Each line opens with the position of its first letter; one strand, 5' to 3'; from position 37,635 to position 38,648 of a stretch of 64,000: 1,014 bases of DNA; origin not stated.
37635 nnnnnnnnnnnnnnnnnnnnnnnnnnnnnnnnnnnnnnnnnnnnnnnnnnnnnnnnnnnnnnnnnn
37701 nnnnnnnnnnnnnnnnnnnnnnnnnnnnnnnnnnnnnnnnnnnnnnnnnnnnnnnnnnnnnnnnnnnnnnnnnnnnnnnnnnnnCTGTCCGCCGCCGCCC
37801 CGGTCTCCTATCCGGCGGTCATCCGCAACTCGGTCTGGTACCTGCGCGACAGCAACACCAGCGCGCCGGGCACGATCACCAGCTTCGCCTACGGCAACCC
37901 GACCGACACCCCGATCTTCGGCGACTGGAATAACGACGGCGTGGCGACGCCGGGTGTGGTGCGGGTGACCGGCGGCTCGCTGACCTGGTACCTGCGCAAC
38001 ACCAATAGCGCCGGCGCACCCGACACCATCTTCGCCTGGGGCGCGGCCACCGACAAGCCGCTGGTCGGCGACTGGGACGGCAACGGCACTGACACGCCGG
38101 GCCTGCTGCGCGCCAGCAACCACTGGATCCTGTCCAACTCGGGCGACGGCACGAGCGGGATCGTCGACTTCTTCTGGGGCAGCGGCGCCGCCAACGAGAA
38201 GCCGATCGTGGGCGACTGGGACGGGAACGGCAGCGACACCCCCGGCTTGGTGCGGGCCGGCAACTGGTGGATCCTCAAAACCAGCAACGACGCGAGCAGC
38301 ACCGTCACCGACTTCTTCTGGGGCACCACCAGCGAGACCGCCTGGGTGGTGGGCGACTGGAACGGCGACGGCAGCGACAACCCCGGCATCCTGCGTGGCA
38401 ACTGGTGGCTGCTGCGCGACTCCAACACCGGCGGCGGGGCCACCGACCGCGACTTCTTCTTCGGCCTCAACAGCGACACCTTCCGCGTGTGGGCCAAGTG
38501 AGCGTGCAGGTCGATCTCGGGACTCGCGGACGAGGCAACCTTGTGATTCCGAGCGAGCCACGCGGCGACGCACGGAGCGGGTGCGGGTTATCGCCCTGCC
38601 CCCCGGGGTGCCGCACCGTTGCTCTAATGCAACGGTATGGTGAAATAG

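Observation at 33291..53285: Five tandem, co-oriented giant secreted proteins end in the same nucleotide-identical ~0.7 kb C-terminal cassette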

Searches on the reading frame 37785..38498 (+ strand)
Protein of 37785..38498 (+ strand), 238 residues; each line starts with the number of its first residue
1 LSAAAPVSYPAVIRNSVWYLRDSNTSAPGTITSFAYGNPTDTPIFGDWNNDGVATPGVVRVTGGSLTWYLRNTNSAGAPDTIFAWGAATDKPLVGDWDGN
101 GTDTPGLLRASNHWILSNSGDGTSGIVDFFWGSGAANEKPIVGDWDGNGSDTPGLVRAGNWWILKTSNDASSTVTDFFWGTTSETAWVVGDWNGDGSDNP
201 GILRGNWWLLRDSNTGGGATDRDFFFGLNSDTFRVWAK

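Call 7: search_protein_families(library=pfam, proteins=[window:37785-38498:+], max_evalue=0.01)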
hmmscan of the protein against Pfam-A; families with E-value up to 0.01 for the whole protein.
window:37785-38498:+ (238 aa): 1 family
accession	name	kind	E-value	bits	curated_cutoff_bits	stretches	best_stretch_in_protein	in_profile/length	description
PF13517.12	FG-GAP_3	-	0.0097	16.9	26.9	0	17-53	19-56/61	FG-GAP-like repeat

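Call 8: search_protein_families(library=ncbifam, proteins=[window:37785-38498:+], max_evalue=0.01)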
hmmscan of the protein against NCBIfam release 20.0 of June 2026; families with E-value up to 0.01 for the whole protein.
window:37785-38498:+ (238 aa): 0 families

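Call 9: search_solved_structures(query=window:37785-38498:+, max_evalue=1, show_alignments=2)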
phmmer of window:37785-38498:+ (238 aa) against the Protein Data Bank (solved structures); distinct sequences matched with E-value up to 1: 0.

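Call 10: find_homologous_proteins(query=window:37785-38498:+)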
Query window:37785-38498:+ (238 aa): 915 proteins with E <= 0.001 among 2006 candidates; the best 120 are listed.
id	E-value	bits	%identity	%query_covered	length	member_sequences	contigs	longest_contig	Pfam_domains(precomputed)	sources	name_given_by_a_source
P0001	3.1e-149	514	98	98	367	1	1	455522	PF17963.8,PF17892.8,PF17803.8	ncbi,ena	-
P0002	2.2e-88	314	64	100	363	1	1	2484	PF01833.31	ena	-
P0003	2.6e-88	314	64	98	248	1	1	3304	PF13517.13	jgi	jgi:hypothetical protein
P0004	8.8e-88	312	63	99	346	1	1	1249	PF04151.22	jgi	-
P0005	1.0e-87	312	63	99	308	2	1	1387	-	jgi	jgi:hypothetical protein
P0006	1.5e-87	311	63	100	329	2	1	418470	-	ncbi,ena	-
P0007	4.9e-85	303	65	93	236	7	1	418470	PF13517.13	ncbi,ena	-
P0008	9.6e-67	243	44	88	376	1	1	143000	-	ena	-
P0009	2.9e-65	238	47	90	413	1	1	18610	PF05257.23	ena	-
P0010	2.1e-64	236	39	94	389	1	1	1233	PF01551.30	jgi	jgi:hypothetical protein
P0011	2.9e-64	235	43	94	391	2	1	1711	-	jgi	jgi:hypothetical protein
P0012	4.8e-63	231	49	88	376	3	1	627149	-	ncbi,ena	-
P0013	2.0e-62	229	47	88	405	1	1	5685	PF24837.2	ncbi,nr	ncbi:MAG: hypothetical protein KY454_10675, partial [Actinobacteria bacterium]|nr:hypothetical prote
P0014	4.2e-61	225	39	98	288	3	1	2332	-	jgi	jgi:hypothetical protein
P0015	8.0e-58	214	42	89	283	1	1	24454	PF13517.13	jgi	jgi:hypothetical protein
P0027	7.5e-54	201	41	92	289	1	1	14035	PF13517.13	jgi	jgi:hypothetical protein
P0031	3.8e-52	195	40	90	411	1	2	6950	PF05257.23,PF13517.13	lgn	-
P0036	2.5e-51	193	41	99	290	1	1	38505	PF13517.13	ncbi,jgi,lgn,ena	-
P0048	7.5e-49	185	41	88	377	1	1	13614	PF13517.13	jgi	jgi:hypothetical protein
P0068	4.5e-46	175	40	89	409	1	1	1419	PF13517.13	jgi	jgi:hypothetical protein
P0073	1.6e-45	174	45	88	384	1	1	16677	PF13517.13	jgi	jgi:hypothetical protein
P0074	1.9e-45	173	41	99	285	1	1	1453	PF13517.13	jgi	jgi:hypothetical protein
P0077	2.3e-45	173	39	74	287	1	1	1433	PF13517.13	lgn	-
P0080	2.8e-45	173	38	79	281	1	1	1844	PF13517.13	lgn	-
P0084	4.4e-45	172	41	81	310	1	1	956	PF13517.13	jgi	jgi:hypothetical protein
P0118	7.6e-43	165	39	87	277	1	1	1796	PF13517.13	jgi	jgi:hypothetical protein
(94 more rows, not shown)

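Call 11: find_encoding_contigs(protein=P0001, flank=10000, max_places=3)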
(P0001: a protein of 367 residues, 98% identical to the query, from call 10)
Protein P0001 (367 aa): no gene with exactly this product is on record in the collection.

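Call 16: find_related_loci(query=window:37785-38498:+, collection=genome_contigs, flank=6000)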
Query window:37785-38498:+ (238 aa) in genome_contigs; peptide patterns used: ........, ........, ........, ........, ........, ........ (x = any residue, [..] = any of these).
599 stretches matched a pattern (row limit reached: there are more); 523 encode a relative of the query (tblastn E <= 1e-3); the best 80 are kept; 78 distinct loci.
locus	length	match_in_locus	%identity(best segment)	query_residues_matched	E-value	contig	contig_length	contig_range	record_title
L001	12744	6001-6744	63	1-238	8e-86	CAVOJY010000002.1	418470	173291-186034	MAG: uncultured Chloroflexia bacterium isolate MFD00032.bin.2.2 genome assembly, contig: contig_21959, whole genome shot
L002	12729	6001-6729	64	6-238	3e-79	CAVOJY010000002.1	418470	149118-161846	MAG: uncultured Chloroflexia bacterium isolate MFD00032.bin.2.2 genome assembly, contig: contig_21959, whole genome shot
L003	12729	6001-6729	64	6-238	1e-78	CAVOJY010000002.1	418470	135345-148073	MAG: uncultured Chloroflexia bacterium isolate MFD00032.bin.2.2 genome assembly, contig: contig_21959, whole genome shot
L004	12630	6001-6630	50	10-231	2e-53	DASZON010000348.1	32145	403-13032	MAG TPA_asm: Actinomycetota bacterium isolate SMAG_U5946 k141_3569990, whole genome shotgun sequence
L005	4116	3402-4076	47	5-236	1e-52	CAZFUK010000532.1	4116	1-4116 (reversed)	MAG TPA_asm: uncultured Anaerolineales bacterium isolate SRP189682_co1_195 genome assembly, contig: NODE_67240_length_41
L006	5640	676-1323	47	8-231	1e-51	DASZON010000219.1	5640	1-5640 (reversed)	MAG TPA_asm: Actinomycetota bacterium isolate SMAG_U5946 k141_2816567, whole genome shotgun sequence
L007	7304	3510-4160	45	10-236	2e-49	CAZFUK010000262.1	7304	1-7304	MAG TPA_asm: uncultured Anaerolineales bacterium isolate SRP189682_co1_195 genome assembly, contig: NODE_26988_length_73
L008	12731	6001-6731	64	6-236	3e-63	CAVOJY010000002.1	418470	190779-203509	MAG: uncultured Chloroflexia bacterium isolate MFD00032.bin.2.2 genome assembly, contig: contig_21959, whole genome shot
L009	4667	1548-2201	45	7-236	6e-49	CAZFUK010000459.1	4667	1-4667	MAG TPA_asm: uncultured Anaerolineales bacterium isolate SRP189682_co1_195 genome assembly, contig: NODE_55144_length_46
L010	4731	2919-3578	45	8-236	6e-49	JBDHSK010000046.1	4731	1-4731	MAG: Sphingomonadaceae bacterium isolate AS-MESO-3CA.72 NODE_71887_length_4731_cov_3.058659, whole genome shotgun sequen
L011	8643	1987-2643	44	8-236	1e-48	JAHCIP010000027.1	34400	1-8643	MAG: Anaerolineae bacterium isolate TGS_CHL14 CHL14_27, whole genome shotgun sequence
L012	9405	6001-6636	45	10-236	7e-48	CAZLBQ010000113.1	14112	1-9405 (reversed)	MAG TPA_asm: uncultured Anaerolineales bacterium isolate binchicken_co60_4 genome assembly, contig: NODE_6244_length_141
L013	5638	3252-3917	42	4-236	1e-47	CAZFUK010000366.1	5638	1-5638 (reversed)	MAG TPA_asm: uncultured Anaerolineales bacterium isolate SRP189682_co1_195 genome assembly, contig: NODE_40714_length_56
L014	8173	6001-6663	50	10-232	5e-47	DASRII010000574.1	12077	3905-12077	MAG TPA_asm: Micromonosporaceae bacterium isolate SMAG_U10106 k141_1558988, whole genome shotgun sequence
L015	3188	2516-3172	44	8-236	4e-47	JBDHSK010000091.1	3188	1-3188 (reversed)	MAG: Sphingomonadaceae bacterium isolate AS-MESO-3CA.72 NODE_115452_length_3188_cov_2.548698, whole genome shotgun seque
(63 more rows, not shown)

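Call 19: search_protein_families(library=pfam, alignment_id=A1, max_evalue=0.01)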
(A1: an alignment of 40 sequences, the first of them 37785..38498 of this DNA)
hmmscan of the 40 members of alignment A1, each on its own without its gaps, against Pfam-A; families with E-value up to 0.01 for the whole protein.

A. member 1, window:37785-38498:+ (238 aa): 1 family
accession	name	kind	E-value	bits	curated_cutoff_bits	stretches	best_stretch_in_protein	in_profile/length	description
PF13517.12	FG-GAP_3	-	0.0097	16.9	26.9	0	17-53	19-56/61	FG-GAP-like repeat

B. families by the number of members that match (of 40 scanned): 9 families
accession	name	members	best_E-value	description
PF13517.12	FG-GAP_3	16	8.7e-08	FG-GAP-like repeat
PF11565.13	PorB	3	3.7e-06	Alpha helical Porin B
PF00408.26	PGM_PMM_IV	1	0.00051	Phosphoglucomutase/phosphomannomutase, C-terminal domain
PF17884.7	DUF5591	1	0.0023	Domain of unknown function (DUF5591)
PF04149.17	DUF397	1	0.0029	Domain of unknown function (DUF397)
PF14667.12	Polysacc_synt_C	1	0.0032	Polysaccharide biosynthesis C-terminal domain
PF00232.24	Glyco_hydro_1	1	0.0047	Glycosyl hydrolase family 1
PF17509.7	DUF5440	1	0.0052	Family of unknown function (DUF5440)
PF17164.10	DUF5122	1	0.0064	Domain of unknown function (DUF5122) beta-propeller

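Call 20: search_solved_structures(query=A1, max_evalue=1, show_alignments=3)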
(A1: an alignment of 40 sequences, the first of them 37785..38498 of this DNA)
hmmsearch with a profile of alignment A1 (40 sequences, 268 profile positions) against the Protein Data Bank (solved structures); distinct sequences matched with E-value up to 1: 0.

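Call 24: predict_structure(alignment_id=A1)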
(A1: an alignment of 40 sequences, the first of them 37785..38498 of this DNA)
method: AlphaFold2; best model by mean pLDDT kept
length: 238 residues; sequences in the alignment: 40
mean_pLDDT: 95.7   pTM: 0.90
mean pLDDT of the five models: 95.7, 95.1, 95.1, 95.0, 94.6
residues with pLDDT >= 90: 216; 70-90: 21; 50-70: 1; < 50: 0
segments of 3 or more residues with pLDDT < 50: none
pLDDT, mean of each block of 10 residues (from residue 1): 87 98 94 98 98 98 98 98 98 98 97 96 94 93 97 95 96 94 92 97 96 92 97 97
secondary structure, 60 per line:
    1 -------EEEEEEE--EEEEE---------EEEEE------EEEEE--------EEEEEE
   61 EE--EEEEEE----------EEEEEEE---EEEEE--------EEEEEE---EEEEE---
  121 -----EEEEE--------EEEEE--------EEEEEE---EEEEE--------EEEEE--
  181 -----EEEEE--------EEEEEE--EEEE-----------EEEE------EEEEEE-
elements in order: E8-14 E17-21 E31-35 E42-46 E55-62 E65-70 E81-87 E91-95 E104-109 E113-117 E126-130 E139-143 E152-157 E161-165 E174-178 E186-190 E199-204 E207-210 E222-225 E232-237

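Call 26: fold_search(model_id=the predicted structure, library=pdb)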
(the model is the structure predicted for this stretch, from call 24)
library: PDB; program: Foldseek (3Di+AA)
matches with E <= 10: 1342; with E <= 0.001: 12
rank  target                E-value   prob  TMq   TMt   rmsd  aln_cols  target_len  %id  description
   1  9v6e_B                4.7e-05  1.00  0.44  0.30   8.3       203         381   12  Cryo-EM structure of human full length KICSTOR complex (state 1) (released 2025-11-12)
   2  9van_B                5.2e-05  1.00  0.42  0.29   5.9       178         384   15  Cryo-EM structure of human full length KICSTOR complex (state 2) (released 2025-11-12)
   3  9v86_B                6.8e-05  1.00  0.44  0.30  10.5       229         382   12  Cryo-EM structure of KICSTOR CCC complex (state 3) (released 2025-11-12)
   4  9o5a_G                7.9e-05  1.00  0.43  0.29   5.9       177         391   15  The KICSTOR-GATOR1 complex (released 2026-02-18)
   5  4tqm_A                8.8e-05  1.00  0.49  0.33   7.4       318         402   13  Structural basis of specific recognition of non-reducing terminal N-acetylglucosamine by an Agrocybe aegerita lection (released 2015-06-03)
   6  9v80_B                1.4e-04  1.00  0.42  0.29   6.0       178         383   15  Cryo-EM structure of KICSTOR CCC complex (state 4) (released 2025-11-12)
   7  9v9n_B                3.0e-04  1.00  0.40  0.29   9.8       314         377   11  Cryo-EM structure of KICSTOR CCC complex (state 5) (released 2025-11-12)
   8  2bwm                  3.7e-04  1.00  0.47  0.32   8.8       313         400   11  1.8A CRYSTAL STRUCTURE OF of Psathyrella velutina LECTIN IN COMPLEX WITH METHYL 2-ACETAMIDO-1,2-DIDEOXY-1-SELENO-BETA-D- (released 2006-01-23)
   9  5mb4                  4.4e-04  1.00  0.47  0.33   9.3       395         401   11  Crystal Structure of the Psathyrella asperospora lectin PAL in complex with GlcNAc (released 2017-02-22)
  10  4up4_B                5.7e-04  1.00  0.48  0.33   7.7       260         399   15  Structure of the recombinant lectin PVL from Psathyrella velutina in complex with GlcNAcb-D-1,3Galactoside (released 2015-01-28)
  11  2bwr_A                7.3e-04  1.00  0.51  0.34   9.8       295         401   13  Crystal Structure of Psathyrella Velutina Lectin at 1.5A Resolution (released 2006-01-23)
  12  4up4_A                8.1e-04  1.00  0.48  0.33   7.6       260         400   14  Structure of the recombinant lectin PVL from Psathyrella velutina in complex with GlcNAcb-D-1,3Galactoside (released 2015-01-28)
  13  6rgr                  3.5e-03  1.00  0.45  0.34   9.1       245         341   17  Photorhabdus asymbiotica lectin PHL in complex with L-rhamnose (released 2020-07-01)
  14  5c9l                  3.6e-03  1.00  0.48  0.35   9.2       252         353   17  Crystal structure of native PLL lectin from Photorhabdus luminescens at 1.65 A resolution (released 2016-10-19)
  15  8q83_A                5.0e-03  0.99  0.44  0.33   9.5       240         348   15  Photorhabdus laumondii lectin PLL5 in complex with alpha-methyl-fucoside (released 2025-03-05)
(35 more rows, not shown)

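Call 44: search_protein_representatives(alignment_id=A1)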
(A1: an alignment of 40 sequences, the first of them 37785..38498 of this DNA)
Query: 40 sequences, 268 profile positions. Proteins with E-value up to 0.001 (for the whole library): 40850; up to 1e-10: 26042; up to 1e-30: 10120. The best 150 are listed.
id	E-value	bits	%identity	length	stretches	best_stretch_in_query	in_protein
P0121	0.0e+00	1070.4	-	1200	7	39-251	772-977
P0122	2.2e-217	735.0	-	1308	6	39-231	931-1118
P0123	1.5e-203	689.6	-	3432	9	21-266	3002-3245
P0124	5.3e-199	674.7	-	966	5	65-251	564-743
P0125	1.5e-182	620.8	-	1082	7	39-255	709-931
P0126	5.0e-177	602.7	-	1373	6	82-257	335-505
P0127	1.0e-172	588.5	-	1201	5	48-247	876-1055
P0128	2.1e-163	558.0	-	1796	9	32-259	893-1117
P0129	4.0e-159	544.0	-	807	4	36-222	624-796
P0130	5.4e-151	517.3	-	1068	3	34-258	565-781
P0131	2.1e-146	502.3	-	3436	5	29-262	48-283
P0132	8.6e-144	493.7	-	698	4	12-183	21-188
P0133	2.9e-141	485.4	-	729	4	34-251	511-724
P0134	2.8e-140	482.2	-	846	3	50-241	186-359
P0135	5.1e-140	481.3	-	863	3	31-266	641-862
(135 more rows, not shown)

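Call 60: search_protein_families(library=pfam, alignment_id=A3, max_evalue=0.00001)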
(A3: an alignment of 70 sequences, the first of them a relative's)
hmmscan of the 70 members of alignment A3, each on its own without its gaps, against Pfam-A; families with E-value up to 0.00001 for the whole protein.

A. member 1, P0129 (807 aa): 2 families
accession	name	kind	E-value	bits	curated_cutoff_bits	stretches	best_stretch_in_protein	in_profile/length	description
PF07995.17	GSDH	-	8.9e-55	186.7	25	1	39-348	1-325/332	Glucose / Sorbosone dehydrogenase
PF24684.1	Vgb_lyase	-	7.7e-06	25.3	50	0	301-356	152-208/290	Virginiamycin B lyase family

B. families by the number of members that match (of 70 scanned): 40 families (the first 25 are shown)
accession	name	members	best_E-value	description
PF01551.29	Peptidase_M23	5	1.6e-23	Peptidase family M23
PF13517.12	FG-GAP_3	5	2.7e-09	FG-GAP-like repeat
PF17164.10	DUF5122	3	5.5e-79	Domain of unknown function (DUF5122) beta-propeller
PF00082.27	Peptidase_S8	3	1.4e-46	Subtilase family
PF18911.6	PKD_4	2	4.6e-28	PKD domain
PF00801.26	PKD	2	2.2e-21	PKD domain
PF08486.15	SpoIID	2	6.3e-19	Stage II sporulation protein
PF13004.13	BACON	2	8.2e-17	Putative binding domain, N-terminal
PF00089.32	Trypsin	2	2.7e-10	Trypsin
PF19190.6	BACON_2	2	1.1e-06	Viral BACON domain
PF00041.27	fn3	2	8.8e-06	Fibronectin type III domain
PF14312.12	FG-GAP_2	1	3.6e-92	FG-GAP repeat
PF07995.17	GSDH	1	8.9e-55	Glucose / Sorbosone dehydrogenase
PF04616.20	Glyco_hydro_43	1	1e-39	Glycosyl hydrolases family 43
PF12138.14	Spherulin4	1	9.8e-37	Spherulation-specific family 4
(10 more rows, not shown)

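Call 62: find_related_loci(query=window:37785-38498:+, collection=metagenome_contigs, flank=8000)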
Query window:37785-38498:+ (238 aa) in metagenome_contigs; peptide patterns used: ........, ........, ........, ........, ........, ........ (x = any residue, [..] = any of these).
600 stretches matched a pattern (row limit reached: there are more); 424 encode a relative of the query (tblastn E <= 1e-3); the best 80 are kept; 80 distinct loci.
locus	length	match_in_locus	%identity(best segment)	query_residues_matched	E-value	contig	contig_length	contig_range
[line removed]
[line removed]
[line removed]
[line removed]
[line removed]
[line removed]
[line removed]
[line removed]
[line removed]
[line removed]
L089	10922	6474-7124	46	7-231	1e-50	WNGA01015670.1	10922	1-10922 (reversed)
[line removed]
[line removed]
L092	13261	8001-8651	46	7-231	1e-50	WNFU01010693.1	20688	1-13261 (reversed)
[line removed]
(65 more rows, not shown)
